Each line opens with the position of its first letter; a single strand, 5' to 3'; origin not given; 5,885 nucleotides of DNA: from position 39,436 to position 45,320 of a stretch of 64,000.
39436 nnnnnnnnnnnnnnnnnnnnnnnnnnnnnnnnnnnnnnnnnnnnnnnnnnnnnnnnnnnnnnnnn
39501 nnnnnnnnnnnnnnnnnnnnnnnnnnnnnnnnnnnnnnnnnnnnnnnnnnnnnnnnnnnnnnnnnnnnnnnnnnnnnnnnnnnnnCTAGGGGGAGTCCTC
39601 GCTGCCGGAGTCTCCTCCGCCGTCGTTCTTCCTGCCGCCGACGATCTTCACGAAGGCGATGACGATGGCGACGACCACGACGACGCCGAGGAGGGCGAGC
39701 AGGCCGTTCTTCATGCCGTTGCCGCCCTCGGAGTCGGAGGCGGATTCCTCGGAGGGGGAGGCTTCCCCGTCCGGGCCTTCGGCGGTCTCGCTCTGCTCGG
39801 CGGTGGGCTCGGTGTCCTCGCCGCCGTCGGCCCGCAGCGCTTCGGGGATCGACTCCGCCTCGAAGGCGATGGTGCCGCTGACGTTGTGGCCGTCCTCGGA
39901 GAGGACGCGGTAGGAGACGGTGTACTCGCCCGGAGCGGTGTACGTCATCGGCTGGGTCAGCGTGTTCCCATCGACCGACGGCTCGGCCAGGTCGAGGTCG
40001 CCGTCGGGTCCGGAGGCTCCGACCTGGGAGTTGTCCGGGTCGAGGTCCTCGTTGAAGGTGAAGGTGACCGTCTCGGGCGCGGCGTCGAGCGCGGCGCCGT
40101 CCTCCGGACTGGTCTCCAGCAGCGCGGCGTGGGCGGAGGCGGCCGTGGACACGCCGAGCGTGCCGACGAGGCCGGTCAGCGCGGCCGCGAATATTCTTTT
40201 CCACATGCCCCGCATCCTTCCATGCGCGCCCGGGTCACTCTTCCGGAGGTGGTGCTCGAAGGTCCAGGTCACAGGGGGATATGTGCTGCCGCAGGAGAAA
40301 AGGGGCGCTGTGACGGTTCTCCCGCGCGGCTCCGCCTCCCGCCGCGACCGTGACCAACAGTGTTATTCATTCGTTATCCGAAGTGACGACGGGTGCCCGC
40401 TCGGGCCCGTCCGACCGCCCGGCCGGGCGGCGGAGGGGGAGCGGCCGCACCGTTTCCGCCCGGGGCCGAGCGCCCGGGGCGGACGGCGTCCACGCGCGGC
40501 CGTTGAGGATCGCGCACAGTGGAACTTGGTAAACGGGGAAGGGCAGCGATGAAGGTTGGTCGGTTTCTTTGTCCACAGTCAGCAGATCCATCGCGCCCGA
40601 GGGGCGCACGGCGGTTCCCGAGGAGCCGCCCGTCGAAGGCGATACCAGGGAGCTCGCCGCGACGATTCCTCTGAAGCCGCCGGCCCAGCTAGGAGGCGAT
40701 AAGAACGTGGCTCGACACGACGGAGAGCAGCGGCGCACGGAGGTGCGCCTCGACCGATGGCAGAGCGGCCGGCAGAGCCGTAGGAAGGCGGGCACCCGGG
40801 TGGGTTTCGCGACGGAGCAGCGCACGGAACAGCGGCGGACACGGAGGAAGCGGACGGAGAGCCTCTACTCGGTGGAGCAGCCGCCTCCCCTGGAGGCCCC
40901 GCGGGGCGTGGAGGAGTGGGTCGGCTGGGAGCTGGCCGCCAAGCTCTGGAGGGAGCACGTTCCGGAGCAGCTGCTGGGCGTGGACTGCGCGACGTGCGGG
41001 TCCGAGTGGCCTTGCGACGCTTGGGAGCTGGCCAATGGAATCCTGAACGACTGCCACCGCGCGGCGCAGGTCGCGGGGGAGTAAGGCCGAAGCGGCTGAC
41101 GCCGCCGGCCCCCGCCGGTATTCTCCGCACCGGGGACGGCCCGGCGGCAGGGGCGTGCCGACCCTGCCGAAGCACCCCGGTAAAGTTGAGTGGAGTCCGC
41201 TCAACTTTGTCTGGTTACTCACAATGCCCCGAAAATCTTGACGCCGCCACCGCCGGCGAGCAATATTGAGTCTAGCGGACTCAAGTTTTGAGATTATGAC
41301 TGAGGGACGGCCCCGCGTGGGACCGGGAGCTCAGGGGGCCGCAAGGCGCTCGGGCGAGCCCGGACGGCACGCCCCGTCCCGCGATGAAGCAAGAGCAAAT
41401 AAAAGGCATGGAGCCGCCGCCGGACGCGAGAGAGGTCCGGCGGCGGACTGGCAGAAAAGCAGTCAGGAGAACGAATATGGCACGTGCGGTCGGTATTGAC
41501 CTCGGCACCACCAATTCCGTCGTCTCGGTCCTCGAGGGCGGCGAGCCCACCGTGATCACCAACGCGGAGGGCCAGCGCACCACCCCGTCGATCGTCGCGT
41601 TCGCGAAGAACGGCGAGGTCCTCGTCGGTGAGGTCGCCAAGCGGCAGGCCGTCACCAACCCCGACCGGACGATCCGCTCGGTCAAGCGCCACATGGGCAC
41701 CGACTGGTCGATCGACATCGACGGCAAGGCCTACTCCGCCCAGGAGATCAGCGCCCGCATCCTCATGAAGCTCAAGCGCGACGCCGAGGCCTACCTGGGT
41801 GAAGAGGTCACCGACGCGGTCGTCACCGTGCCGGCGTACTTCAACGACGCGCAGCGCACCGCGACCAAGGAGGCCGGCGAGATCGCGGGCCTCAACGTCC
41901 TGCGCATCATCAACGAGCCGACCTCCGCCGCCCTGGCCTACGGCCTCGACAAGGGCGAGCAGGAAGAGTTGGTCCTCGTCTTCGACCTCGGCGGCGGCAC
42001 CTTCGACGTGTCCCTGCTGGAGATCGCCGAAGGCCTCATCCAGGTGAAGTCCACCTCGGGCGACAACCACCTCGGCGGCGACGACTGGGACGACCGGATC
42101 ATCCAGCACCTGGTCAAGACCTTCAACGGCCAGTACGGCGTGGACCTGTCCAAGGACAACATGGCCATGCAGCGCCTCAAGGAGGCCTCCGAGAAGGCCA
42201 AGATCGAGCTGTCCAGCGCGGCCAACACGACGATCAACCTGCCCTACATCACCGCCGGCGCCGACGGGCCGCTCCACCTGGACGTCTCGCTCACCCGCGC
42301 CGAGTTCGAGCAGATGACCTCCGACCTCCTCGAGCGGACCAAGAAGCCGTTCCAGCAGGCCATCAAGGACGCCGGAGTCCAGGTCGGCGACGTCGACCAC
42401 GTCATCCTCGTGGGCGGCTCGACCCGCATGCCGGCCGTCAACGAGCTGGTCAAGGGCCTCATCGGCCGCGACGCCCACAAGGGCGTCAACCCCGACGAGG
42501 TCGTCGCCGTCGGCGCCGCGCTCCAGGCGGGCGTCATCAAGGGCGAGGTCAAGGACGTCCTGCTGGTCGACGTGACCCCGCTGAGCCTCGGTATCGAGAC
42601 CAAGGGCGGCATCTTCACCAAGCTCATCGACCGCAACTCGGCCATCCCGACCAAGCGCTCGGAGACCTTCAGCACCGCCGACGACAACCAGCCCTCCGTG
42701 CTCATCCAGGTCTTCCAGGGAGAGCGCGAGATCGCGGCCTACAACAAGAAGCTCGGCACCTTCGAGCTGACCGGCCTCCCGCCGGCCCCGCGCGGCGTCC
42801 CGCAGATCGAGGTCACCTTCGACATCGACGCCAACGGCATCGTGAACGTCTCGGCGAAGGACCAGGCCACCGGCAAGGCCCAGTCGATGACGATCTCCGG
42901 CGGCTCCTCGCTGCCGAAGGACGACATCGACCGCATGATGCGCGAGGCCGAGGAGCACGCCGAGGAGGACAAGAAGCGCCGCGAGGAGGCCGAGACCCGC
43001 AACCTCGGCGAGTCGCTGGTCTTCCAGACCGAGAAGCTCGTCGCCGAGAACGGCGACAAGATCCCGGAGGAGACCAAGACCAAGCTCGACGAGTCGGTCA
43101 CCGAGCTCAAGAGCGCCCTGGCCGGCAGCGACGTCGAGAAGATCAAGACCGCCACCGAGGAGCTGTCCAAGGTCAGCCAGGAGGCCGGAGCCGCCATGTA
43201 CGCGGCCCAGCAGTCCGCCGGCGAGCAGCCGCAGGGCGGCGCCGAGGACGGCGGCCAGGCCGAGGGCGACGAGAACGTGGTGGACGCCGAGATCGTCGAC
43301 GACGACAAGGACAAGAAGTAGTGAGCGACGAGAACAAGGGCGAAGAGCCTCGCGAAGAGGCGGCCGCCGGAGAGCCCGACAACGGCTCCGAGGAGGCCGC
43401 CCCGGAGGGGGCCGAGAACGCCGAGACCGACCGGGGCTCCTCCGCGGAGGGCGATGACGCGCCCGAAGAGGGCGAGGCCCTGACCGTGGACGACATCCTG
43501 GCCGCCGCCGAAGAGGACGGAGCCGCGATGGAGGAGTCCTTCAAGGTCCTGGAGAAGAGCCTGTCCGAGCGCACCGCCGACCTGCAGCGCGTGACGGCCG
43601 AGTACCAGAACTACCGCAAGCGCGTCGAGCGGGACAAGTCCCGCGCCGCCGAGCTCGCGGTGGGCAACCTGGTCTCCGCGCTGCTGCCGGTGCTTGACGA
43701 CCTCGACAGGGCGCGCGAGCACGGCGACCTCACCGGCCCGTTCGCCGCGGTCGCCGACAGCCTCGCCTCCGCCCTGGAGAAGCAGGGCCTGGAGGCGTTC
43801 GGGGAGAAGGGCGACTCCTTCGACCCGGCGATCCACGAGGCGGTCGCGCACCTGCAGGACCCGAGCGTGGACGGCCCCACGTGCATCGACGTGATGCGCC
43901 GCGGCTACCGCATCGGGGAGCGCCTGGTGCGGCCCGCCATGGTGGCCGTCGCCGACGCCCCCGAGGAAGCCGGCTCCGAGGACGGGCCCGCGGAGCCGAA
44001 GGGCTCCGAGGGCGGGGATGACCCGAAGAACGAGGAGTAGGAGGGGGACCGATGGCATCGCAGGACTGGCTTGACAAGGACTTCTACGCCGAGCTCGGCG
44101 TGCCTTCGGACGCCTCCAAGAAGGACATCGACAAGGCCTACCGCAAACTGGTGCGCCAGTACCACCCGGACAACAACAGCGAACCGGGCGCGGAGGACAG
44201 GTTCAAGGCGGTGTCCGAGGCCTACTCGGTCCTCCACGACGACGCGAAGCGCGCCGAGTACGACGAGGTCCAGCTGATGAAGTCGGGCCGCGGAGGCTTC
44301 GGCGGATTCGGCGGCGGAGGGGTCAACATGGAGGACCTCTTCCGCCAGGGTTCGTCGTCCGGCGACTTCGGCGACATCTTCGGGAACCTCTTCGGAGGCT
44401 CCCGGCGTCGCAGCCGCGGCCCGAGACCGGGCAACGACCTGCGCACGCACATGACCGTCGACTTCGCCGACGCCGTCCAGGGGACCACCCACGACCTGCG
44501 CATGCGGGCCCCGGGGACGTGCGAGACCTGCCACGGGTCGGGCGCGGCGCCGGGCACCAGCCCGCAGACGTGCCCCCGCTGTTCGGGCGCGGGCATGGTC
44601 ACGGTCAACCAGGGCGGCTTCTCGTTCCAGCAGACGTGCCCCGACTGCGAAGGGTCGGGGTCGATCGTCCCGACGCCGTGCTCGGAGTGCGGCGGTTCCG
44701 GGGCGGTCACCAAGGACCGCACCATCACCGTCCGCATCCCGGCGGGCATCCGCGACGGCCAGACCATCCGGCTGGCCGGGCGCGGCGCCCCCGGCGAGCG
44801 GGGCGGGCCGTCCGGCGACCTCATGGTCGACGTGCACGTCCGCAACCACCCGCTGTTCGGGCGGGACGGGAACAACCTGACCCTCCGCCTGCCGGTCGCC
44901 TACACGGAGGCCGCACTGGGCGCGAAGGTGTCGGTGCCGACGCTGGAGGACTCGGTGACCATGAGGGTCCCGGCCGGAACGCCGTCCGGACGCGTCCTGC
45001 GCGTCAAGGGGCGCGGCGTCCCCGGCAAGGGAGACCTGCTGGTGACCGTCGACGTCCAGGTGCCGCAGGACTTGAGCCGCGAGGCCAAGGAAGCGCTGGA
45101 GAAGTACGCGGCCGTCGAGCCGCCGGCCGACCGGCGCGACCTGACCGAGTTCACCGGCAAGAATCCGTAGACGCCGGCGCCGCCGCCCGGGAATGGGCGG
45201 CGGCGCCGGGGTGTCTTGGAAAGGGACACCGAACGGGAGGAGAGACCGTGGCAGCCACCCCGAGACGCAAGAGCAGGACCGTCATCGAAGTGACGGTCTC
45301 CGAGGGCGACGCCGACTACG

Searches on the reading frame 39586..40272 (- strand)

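Call 9: search_protein_families(library=pfam, proteins=[window:39586-40272:-], max_evalue=0.01)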
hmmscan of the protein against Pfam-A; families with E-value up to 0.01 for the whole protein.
window:39586-40272:- (228 aa): 1 family
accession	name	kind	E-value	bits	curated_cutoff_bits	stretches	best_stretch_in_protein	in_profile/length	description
PF04234.18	CopC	-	5.2e-24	85.5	23.3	1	48-138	1-91/92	CopC domain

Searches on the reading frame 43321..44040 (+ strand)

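Call 33: search_protein_families(library=pfam, proteins=[window:43321-44040:+], max_evalue=0.001)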
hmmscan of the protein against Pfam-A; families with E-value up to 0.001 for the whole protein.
window:43321-44040:+ (239 aa): 1 family
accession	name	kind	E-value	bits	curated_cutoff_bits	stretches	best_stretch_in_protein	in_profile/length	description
PF01025.24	GrpE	-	2.4e-33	115.6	25.8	1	61-211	7-164/165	GrpE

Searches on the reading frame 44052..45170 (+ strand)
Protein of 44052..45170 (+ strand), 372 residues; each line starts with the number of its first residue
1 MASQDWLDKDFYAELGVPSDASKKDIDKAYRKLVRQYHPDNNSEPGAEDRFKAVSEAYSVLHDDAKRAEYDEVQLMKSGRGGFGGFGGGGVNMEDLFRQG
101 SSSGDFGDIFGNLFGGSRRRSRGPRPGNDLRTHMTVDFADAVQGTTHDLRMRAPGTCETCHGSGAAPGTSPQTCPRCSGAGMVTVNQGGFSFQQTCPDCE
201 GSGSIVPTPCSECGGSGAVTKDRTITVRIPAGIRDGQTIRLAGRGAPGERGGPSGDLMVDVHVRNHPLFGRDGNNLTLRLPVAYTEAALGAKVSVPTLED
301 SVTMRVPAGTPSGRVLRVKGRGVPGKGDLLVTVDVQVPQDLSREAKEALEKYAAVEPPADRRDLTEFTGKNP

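Call 33: search_protein_families(library=pfam, proteins=[window:44052-45170:+], max_evalue=0.001)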
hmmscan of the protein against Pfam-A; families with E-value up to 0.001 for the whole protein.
window:44052-45170:+ (372 aa): 4 families
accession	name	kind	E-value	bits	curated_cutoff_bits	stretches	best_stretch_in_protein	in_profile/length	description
PF01556.23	DnaJ_C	-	2.8e-47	161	26.6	1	131-338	2-152/152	DnaJ C terminal domain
PF00226.36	DnaJ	-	1.2e-23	83.5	27.8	1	10-71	1-63/63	DnaJ domain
PF00684.25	DnaJ_CXXCXGXG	-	1.7e-15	57.5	32.7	1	157-217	1-65/65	DnaJ central domain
PF15777.11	Anti-TRAP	-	9.9e-09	35.5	32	1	156-188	12-47/59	Tryptophan RNA-binding attenuator protein inhibitory protein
